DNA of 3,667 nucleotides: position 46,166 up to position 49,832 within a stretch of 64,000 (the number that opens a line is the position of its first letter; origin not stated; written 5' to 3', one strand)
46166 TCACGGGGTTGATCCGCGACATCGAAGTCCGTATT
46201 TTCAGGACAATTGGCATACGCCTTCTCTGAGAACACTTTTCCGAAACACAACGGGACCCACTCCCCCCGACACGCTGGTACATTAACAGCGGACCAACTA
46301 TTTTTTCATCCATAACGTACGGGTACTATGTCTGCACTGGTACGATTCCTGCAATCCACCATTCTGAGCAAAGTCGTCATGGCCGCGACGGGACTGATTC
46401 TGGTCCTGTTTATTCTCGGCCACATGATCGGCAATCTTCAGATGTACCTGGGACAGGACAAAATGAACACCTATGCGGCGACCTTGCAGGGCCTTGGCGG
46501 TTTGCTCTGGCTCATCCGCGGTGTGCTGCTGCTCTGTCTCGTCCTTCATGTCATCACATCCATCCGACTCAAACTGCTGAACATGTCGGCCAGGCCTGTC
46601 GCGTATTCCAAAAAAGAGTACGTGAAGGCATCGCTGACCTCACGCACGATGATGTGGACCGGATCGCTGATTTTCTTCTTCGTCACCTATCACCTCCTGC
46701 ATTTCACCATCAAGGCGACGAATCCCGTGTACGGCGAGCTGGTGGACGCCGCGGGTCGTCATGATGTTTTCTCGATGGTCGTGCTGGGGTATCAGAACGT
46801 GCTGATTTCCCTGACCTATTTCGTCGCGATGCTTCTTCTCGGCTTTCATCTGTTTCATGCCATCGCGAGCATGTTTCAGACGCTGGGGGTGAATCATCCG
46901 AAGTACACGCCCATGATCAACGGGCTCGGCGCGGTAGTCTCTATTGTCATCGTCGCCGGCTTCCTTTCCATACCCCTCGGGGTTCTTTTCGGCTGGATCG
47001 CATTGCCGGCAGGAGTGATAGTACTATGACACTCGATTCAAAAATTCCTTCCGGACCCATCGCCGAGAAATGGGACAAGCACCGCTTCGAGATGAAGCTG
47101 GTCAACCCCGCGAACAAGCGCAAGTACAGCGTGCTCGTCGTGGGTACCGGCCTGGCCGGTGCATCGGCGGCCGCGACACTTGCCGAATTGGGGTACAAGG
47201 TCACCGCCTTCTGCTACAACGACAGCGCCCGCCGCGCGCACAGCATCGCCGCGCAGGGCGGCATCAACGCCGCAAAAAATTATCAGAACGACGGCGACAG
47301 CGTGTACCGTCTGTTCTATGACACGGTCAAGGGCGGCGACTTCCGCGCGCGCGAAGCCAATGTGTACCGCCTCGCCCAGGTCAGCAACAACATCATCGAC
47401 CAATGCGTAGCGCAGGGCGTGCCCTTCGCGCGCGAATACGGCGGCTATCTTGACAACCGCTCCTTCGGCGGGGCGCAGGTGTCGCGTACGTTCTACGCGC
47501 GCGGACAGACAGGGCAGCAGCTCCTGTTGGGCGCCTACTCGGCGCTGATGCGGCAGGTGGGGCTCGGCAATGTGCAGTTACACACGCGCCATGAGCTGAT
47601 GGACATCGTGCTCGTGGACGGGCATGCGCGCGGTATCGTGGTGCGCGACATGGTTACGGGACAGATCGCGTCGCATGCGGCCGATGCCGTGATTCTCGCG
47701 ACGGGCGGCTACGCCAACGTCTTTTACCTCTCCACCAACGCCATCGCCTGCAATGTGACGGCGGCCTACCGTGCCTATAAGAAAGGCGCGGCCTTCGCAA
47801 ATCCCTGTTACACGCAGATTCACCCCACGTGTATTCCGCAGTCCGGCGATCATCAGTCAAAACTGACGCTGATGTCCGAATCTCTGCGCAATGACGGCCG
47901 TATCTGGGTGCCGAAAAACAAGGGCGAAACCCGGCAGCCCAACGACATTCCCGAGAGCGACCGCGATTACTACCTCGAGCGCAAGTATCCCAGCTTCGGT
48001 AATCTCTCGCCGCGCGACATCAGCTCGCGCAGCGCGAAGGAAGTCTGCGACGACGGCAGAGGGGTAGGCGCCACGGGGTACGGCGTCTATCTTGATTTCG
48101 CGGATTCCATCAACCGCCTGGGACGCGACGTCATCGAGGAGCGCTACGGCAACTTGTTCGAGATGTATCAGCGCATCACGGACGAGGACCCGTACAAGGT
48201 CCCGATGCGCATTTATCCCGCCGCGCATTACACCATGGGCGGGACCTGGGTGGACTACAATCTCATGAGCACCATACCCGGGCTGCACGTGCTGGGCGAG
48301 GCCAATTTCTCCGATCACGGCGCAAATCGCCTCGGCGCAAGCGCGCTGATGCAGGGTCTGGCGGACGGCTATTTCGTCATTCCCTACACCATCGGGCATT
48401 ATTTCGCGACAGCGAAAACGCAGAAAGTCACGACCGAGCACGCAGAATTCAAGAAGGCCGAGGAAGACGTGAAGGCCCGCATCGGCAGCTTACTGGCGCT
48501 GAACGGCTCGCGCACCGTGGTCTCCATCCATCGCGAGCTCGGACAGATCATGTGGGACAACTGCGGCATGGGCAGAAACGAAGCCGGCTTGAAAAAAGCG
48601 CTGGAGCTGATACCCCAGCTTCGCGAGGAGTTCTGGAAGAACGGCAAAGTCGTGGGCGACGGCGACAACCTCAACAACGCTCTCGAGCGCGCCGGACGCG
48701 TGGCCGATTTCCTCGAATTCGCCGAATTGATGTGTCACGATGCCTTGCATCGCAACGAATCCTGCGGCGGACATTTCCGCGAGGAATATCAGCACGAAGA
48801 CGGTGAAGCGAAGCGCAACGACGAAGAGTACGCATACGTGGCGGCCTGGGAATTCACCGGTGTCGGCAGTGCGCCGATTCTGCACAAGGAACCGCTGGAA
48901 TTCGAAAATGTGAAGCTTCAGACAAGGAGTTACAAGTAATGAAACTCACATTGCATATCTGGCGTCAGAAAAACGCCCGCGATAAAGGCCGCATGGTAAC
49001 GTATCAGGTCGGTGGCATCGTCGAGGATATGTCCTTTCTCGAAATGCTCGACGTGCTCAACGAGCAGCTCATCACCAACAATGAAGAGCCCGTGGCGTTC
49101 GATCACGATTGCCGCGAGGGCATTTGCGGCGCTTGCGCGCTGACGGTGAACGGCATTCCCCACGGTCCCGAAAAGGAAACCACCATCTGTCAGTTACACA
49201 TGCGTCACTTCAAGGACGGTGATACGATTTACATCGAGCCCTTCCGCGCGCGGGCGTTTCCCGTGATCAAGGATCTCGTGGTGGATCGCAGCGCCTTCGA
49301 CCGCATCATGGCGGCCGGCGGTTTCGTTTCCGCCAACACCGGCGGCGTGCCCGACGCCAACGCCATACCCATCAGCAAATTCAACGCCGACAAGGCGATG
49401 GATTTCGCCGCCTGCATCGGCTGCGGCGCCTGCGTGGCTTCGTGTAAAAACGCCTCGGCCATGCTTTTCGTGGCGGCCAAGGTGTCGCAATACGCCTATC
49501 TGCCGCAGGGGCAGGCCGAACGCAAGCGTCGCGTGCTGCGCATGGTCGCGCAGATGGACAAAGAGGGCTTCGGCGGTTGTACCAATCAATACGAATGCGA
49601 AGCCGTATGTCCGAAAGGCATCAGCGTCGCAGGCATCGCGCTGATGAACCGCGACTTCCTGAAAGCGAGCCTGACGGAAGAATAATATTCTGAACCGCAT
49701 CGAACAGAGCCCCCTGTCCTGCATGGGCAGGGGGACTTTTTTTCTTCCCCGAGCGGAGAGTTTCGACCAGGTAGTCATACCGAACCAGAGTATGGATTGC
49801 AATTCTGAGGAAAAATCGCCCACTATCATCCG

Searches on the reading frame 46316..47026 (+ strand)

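Call 50: search_protein_families(library=pfam, proteins=[window:46316-47026:+], max_evalue=0.001)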
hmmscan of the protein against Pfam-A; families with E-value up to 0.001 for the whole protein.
window:46316-47026:+ (237 aa): 1 family
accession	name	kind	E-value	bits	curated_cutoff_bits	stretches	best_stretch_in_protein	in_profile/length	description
PF01127.27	Sdh_cyt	-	4.5e-05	24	25.8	0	15-88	19-93/122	Succinate dehydrogenase/Fumarate reductase transmembrane subunit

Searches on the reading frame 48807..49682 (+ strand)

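Call 19: search_protein_families(library=pfam, proteins=[window:48807-49682:+], max_evalue=0.001)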
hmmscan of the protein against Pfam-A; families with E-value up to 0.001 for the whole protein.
window:48807-49682:+ (292 aa): 6 families
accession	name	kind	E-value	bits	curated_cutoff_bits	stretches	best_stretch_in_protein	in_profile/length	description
PF13085.11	Fer2_3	-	1.3e-24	86.7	27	1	48-164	1-105/107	2Fe-2S iron-sulfur cluster binding domain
PF13183.11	Fer4_8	-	1.1e-08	35.9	27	1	201-272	3-68/68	4Fe-4S dicluster domain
PF12838.12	Fer4_7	-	2.7e-07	31.4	27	1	203-272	2-52/52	4Fe-4S dicluster domain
PF13534.11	Fer4_17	-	1.4e-05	26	22.2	1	202-273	1-61/61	4Fe-4S dicluster domain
PF13187.11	Fer4_9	-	0.00016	22.1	27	0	202-271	1-50/52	4Fe-4S dicluster domain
PF12797.12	Fer4_2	-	0.00062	20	24.5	1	197-214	4-21/22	4Fe-4S binding domain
